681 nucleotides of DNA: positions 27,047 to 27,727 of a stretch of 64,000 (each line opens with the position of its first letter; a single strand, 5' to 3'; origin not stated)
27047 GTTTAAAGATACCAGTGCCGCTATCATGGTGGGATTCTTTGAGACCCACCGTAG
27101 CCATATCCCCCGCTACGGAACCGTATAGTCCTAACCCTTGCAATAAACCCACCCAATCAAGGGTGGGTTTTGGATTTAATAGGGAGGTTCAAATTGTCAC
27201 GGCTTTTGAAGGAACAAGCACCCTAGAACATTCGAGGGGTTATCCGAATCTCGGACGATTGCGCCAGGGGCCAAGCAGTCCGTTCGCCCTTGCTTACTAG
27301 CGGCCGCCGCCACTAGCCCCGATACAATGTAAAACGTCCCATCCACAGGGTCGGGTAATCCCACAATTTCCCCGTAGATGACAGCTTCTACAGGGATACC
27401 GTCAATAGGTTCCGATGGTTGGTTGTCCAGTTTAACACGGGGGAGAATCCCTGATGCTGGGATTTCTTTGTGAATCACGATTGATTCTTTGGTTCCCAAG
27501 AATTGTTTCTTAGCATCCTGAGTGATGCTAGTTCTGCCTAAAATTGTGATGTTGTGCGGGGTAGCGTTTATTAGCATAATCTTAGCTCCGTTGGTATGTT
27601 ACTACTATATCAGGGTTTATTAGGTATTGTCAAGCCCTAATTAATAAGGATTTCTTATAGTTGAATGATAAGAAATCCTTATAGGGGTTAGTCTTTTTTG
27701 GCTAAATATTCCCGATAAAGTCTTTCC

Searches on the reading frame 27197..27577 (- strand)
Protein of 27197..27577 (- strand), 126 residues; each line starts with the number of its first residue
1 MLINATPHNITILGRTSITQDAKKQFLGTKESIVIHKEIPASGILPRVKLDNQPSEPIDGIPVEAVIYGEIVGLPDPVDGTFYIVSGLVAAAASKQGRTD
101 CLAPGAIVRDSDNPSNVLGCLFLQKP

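Call 9: search_protein_families(library=pfam, proteins=[window:27197-27577:-])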
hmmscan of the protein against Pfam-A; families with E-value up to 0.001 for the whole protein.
window:27197-27577:- (126 aa): 0 families

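Call 46: search_protein_families(library=ncbifam, max_evalue=0.05, proteins=[window:27197-27577:-])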
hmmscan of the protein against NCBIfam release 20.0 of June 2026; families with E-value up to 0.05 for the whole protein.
window:27197-27577:- (126 aa): 0 families

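Call 77: search_protein_families(library=padloc, max_evalue=0.01, proteins=[window:27197-27577:-])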
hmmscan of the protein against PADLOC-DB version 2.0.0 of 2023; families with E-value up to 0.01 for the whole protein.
window:27197-27577:- (126 aa): 3 families
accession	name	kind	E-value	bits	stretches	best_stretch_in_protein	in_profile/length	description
PDLC01138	Unk_01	-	7.6e-17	59.9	1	3-121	4-96/103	"Unknown small protein, sometimes fused to CARF"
PDLC01060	C3a69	-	7.1e-06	24.4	1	2-120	3-85/102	Unknown function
PDLC01139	Unk_01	-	0.00035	19.1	1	61-112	18-67/86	"Unknown small protein, sometimes fused to CARF"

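Call 78: find_homologous_proteins(query=window:27197-27577:-, max_evalue=0.001)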
Query window:27197-27577:- (126 aa): 176 proteins with E <= 0.001 among 192 candidates; the best 120 are listed.
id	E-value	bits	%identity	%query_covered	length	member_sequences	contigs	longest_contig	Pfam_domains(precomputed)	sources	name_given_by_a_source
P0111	2.8e-73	262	98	100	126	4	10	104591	-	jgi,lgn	jgi:hypothetical protein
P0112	4.2e-62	226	83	99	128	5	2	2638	-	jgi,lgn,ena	jgi:hypothetical protein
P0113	4.0e-61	222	82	100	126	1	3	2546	-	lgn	-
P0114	4.4e-61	222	82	99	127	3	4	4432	-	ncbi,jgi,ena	jgi:hypothetical protein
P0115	5.7e-61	222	79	100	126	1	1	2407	-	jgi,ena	jgi:hypothetical protein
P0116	8.5e-61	221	80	99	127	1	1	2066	-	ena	-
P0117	1.4e-60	221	80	99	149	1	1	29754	-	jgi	jgi:hypothetical protein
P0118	1.8e-59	217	80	100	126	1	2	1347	-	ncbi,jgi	jgi:hypothetical protein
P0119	3.8e-59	216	81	99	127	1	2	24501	-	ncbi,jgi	jgi:hypothetical protein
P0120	1.3e-58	214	80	99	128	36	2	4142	-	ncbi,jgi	jgi:hypothetical protein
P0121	2.2e-58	214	81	100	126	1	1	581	-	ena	-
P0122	5.9e-58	212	77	100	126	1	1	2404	-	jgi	jgi:hypothetical protein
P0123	4.6e-57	209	77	100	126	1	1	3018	-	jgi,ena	jgi:hypothetical protein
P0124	4.7e-57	209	78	99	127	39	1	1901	-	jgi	jgi:hypothetical protein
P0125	1.0e-56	208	79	99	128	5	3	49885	-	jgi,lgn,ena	jgi:hypothetical protein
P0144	3.6e-47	177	69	98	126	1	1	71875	-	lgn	-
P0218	4.8e-43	164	62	99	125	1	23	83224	-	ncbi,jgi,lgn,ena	jgi:hypothetical protein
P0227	1.5e-42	162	61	100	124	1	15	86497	-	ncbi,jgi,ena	jgi:hypothetical protein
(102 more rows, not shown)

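Call 80: search_protein_families(library=pfam, max_evalue=10, proteins=[window:27197-27577:-, P0218, P0227, P0144])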
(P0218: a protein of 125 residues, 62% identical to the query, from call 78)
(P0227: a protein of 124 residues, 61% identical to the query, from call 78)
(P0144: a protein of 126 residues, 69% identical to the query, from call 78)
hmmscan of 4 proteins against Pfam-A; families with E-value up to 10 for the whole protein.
window:27197-27577:- (126 aa): 0 families

P0218 (125 aa): 0 families

P0227 (124 aa): 0 families

P0144 (126 aa): 0 families

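Call 82: search_solved_structures(query=A5, max_evalue=10, show_alignments=3)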
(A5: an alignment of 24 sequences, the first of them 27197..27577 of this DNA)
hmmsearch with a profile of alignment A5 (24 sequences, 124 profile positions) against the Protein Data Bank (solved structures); distinct sequences matched with E-value up to 10: 3.
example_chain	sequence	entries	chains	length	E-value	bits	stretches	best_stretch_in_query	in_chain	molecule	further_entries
9r7b_A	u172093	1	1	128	0.00014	25.4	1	37-120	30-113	Crn4b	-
2zyk_A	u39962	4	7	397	1.1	12.9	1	38-82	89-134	Solute-binding protein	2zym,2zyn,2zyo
9sma_A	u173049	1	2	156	1.4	12.5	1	67-119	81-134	Crn4a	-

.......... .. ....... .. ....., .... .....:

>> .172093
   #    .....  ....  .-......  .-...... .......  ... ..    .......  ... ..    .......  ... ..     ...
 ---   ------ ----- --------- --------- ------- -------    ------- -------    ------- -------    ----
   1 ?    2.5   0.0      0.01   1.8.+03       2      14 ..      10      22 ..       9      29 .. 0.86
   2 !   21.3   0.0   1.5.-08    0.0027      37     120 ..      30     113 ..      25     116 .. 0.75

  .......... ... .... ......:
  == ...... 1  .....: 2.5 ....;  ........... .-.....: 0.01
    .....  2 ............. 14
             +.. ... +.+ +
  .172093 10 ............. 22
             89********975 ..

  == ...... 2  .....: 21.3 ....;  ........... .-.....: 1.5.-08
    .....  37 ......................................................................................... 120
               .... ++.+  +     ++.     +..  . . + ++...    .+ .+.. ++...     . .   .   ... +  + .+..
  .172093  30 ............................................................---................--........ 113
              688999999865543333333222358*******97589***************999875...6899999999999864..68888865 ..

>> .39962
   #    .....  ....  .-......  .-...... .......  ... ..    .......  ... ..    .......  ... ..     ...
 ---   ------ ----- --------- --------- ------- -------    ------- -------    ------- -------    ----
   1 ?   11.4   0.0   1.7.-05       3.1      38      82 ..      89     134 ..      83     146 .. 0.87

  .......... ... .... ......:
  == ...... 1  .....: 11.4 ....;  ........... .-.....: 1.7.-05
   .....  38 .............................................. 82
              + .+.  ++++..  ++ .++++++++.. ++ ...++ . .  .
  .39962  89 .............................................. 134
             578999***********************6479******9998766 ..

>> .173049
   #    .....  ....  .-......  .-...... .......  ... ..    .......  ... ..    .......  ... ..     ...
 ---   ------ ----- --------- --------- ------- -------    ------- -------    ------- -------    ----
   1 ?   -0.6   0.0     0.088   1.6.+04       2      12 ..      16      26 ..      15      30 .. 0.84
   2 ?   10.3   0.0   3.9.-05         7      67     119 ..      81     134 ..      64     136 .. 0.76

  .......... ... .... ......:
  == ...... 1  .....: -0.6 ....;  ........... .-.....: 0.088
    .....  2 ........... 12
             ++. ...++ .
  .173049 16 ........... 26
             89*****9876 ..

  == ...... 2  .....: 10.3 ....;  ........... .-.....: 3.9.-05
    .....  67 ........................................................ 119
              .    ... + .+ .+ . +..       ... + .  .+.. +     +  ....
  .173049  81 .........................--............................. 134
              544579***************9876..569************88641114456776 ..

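Call 86: find_encoding_contigs(protein=P0218, flank=6000, max_places=4)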
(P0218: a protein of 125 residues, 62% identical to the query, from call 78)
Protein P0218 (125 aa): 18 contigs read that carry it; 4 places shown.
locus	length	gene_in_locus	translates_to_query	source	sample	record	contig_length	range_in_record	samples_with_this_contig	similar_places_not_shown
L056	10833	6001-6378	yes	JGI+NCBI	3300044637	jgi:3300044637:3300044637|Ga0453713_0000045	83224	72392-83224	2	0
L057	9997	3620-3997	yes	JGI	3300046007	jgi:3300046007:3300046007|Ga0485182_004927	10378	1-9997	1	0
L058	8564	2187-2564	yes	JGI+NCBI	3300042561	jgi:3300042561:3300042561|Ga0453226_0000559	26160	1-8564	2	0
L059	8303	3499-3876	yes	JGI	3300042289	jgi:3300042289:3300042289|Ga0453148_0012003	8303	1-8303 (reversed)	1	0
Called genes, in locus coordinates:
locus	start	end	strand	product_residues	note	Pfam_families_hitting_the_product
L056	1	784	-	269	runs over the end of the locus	-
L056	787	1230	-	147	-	-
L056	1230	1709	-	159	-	-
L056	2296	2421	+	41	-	-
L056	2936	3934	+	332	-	PF13384:HTH_23, PF13518:HTH_28, PF13551:HTH_29, PF13565:HTH_32, PF13358:DDE_3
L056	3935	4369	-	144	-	-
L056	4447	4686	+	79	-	-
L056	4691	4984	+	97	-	PF03551:PadR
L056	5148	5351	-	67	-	PF13443:HTH_26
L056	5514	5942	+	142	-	-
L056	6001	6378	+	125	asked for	-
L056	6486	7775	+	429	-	-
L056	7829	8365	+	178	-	-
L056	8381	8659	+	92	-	PF01381:HTH_3 (weak)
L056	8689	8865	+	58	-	-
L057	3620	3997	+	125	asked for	-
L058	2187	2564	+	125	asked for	-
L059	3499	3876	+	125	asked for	-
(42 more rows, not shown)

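Call 87: find_encoding_contigs(protein=P0227, flank=6000, max_places=4)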
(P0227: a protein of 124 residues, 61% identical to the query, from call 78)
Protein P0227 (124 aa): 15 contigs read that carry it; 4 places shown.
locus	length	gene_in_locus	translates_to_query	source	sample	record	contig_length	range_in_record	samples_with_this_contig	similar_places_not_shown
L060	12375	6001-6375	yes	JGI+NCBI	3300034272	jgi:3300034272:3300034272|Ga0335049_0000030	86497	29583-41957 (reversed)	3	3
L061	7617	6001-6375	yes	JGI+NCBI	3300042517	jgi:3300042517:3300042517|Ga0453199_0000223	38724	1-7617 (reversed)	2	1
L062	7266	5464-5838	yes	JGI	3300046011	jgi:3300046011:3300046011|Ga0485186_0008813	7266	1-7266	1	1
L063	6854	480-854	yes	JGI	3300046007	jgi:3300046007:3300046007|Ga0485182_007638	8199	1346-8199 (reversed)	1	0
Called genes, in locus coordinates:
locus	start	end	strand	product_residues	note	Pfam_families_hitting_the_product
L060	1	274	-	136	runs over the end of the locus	-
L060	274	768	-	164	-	-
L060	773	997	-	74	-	-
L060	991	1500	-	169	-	-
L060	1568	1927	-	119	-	-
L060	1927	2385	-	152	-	-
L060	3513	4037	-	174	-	-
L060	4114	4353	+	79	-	-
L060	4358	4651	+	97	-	PF03551:PadR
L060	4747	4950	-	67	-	PF13443:HTH_26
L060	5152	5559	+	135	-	-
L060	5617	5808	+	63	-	-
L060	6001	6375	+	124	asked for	-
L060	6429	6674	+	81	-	-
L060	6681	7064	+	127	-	PF21781:DUF6876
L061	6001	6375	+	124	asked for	-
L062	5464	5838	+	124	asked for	-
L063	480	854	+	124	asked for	-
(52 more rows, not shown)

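Call 88: search_solved_structures(query=window:27197-27577:-, max_evalue=10, show_alignments=2)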
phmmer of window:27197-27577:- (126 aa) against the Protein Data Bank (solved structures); distinct sequences matched with E-value up to 10: 4.
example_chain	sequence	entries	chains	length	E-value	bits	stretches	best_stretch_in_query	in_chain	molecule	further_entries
9r7b_A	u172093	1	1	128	2.1e-06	31.1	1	39-122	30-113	Crn4b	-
9sma_A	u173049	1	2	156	0.011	19.1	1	63-114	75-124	Crn4a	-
9qs9_A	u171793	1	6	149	0.015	18.6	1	64-120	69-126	Crn4 H15A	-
3kf8_A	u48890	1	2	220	1.7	12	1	2-77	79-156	Protein stn1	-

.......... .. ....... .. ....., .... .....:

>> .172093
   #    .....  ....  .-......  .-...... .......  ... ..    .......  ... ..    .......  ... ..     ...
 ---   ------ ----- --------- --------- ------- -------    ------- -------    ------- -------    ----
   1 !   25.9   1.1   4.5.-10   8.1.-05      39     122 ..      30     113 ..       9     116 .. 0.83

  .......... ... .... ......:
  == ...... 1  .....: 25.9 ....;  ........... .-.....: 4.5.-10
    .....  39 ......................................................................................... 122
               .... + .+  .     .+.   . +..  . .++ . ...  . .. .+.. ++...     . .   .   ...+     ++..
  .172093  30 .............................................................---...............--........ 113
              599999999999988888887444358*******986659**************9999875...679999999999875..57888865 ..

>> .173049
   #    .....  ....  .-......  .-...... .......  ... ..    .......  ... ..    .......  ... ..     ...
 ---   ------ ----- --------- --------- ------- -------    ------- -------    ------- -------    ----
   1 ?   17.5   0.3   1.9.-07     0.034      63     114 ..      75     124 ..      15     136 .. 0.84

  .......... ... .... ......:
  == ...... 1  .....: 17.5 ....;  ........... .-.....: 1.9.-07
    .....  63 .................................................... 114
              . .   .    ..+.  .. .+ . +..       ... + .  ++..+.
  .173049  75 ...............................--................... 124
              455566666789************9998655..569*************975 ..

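Call 90: search_dna_similar(query=window:27197-27577:-, collection=phages, mode=protein, max_evalue=0.001, max_rows=25)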
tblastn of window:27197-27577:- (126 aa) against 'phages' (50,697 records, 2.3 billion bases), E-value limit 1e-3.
Records with a match: 19; places in all: 19; records where one place covers at least 80% of the query: 18.
Best place of each record, by identity: 60-80% 9; <60% 10.
By first word of the organism name: Microcystis 8; Paenibacillus 4; Bacillus 4; Cyanophage 1; Altiarchaeum 1; Pararheinheimera 1.
By host as written in the record: Microcystis aeruginosa FACHB524 4; Paenibacillus larvae 4; - 3; Microcystis aeruginosa 2; Bacillus sp. MGK1/ERV9 2; Bacillus sp. MGK1 2; Cyanobacteria 1; Pararheinheimera soli strain KR2-1 1.
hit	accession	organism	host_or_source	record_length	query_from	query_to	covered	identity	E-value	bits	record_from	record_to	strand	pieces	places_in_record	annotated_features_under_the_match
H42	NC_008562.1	Microcystis phage LMM01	-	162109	1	126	100%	62.7%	1e-46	165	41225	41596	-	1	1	hypothetical protein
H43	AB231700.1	Microcystis phage LMM01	-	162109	1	126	100%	62.7%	1e-46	165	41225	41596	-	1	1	hypothetical protein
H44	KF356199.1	Microcystis phage MaMV-DC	Microcystis aeruginosa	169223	1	126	100%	61.9%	5e-46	163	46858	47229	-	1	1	hypothetical protein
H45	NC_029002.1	Microcystis phage MaMV-DC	Microcystis aeruginosa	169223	1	126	100%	61.9%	5e-46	163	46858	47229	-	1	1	hypothetical protein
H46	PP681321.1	Microcystis phage MaMV-CH01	Microcystis aeruginosa FACHB524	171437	1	126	100%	60.3%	2e-45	162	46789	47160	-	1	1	hypothetical protein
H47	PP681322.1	Microcystis phage MaMV-CH02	Microcystis aeruginosa FACHB524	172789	1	126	100%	60.3%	2e-45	162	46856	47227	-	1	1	hypothetical protein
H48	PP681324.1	Microcystis phage MaMV-DL02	Microcystis aeruginosa FACHB524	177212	1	126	100%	60.3%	2e-45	162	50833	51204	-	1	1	hypothetical protein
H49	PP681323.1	Microcystis phage MaMV-DL01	Microcystis aeruginosa FACHB524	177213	1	126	100%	60.3%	2e-45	162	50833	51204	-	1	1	hypothetical protein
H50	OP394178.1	Cyanophage MaMV-DH01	Cyanobacteria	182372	1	126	100%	60.3%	2e-45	162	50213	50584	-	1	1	hypothetical protein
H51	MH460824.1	Paenibacillus phage Unity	Paenibacillus larvae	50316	2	123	97%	32.8%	2e-6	51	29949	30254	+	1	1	hypothetical protein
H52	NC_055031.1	Paenibacillus phage Unity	Paenibacillus larvae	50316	2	123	97%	32.8%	2e-6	51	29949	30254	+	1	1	hypothetical protein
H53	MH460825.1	Paenibacillus phage Scottie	Paenibacillus larvae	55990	2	120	94%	33.6%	2e-8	57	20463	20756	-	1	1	hypothetical protein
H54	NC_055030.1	Paenibacillus phage Scottie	Paenibacillus larvae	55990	2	120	94%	33.6%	2e-8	57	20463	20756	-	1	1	hypothetical protein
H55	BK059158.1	Altiarchaeum virus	-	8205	4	123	95%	32.5%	4e-9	59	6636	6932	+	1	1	hp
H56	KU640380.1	Bacillus phage Shbh1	Bacillus sp. MGK1/ERV9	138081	2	113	89%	34.5%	9e-8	54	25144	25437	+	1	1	hypothetical protein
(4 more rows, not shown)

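Call 93: get_annotated_region(hit=H42, flank=2500)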
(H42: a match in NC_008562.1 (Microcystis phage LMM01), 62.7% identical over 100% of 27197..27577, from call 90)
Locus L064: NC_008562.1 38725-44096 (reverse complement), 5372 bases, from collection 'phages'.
description: Microcystis phage Ma-LMM01 DNA, complete genome.
organism: Microcystis phage LMM01 (NCBI taxid 2856824)
taxonomy: Viruses; Duplodnaviria; Heunggongvirae; Uroviricota; Caudoviricetes; Fukuivirus; Fukuivirus LMM01
host: -; source: -; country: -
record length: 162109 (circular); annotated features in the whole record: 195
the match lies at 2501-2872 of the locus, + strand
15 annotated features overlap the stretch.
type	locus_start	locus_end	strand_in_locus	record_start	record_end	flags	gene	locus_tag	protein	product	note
CDS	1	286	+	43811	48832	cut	-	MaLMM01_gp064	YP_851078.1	hypothetical protein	FEIS:MAP_064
repeat_region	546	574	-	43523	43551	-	-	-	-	-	part of 42 bp repeat unit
repeat_region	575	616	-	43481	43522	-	-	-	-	-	42 bp repeat unit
repeat_region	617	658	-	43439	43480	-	-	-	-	-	42 bp repeat unit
repeat_region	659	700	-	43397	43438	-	-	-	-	-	42 bp repeat unit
repeat_region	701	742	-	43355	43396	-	-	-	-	-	42 bp repeat unit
repeat_region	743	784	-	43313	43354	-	-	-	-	-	42 bp repeat unit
repeat_region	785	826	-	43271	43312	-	-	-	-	-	42 bp repeat unit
CDS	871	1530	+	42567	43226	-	-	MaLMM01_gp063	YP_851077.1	hypothetical protein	FEIS:MAP_063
CDS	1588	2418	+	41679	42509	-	-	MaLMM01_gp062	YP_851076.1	kinase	FEIS:MAP_062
CDS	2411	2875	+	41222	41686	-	-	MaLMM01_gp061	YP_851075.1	hypothetical protein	FEIS:MAP_061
CDS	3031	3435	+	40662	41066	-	-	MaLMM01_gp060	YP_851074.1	hypothetical protein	FEIS:MAP_060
CDS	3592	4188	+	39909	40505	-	-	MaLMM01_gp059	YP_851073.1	hypothetical protein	FEIS:MAP_059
CDS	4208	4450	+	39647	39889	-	-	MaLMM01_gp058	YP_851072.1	hypothetical protein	FEIS:MAP_058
CDS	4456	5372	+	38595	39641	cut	-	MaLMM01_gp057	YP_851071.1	hypothetical protein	FEIS:MAP_057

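Call 110: find_related_loci(query=A5, collection=genome_contigs, flank=6000)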
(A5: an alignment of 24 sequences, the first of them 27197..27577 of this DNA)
Query A5 (126 aa) in genome_contigs; peptide patterns used: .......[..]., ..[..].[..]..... (x = any residue, [..] = any of these).
43 stretches matched a pattern; 3 encode a relative of the query (tblastn E <= 1e-3); 3 distinct loci.
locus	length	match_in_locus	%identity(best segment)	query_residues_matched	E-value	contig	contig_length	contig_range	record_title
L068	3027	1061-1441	82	1-126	3e-66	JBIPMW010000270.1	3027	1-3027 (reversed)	MAG: Crocinitomicaceae bacterium isolate ME2017-07-18_3300034272_group7_bin207 Rohwer_bin786_scaffold_53376_c1, whole ge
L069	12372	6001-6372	61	1-126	1e-50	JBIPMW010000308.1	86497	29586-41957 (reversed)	MAG: Crocinitomicaceae bacterium isolate ME2017-07-18_3300034272_group7_bin207 Rohwer_bin786_scaffold_32_c1, whole genom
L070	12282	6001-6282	29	29-108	1e-4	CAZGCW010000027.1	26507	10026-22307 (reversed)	MAG TPA_asm: uncultured Pseudomonadales bacterium isolate SRP077602_co3_36 genome assembly, contig: NODE_2078_length_265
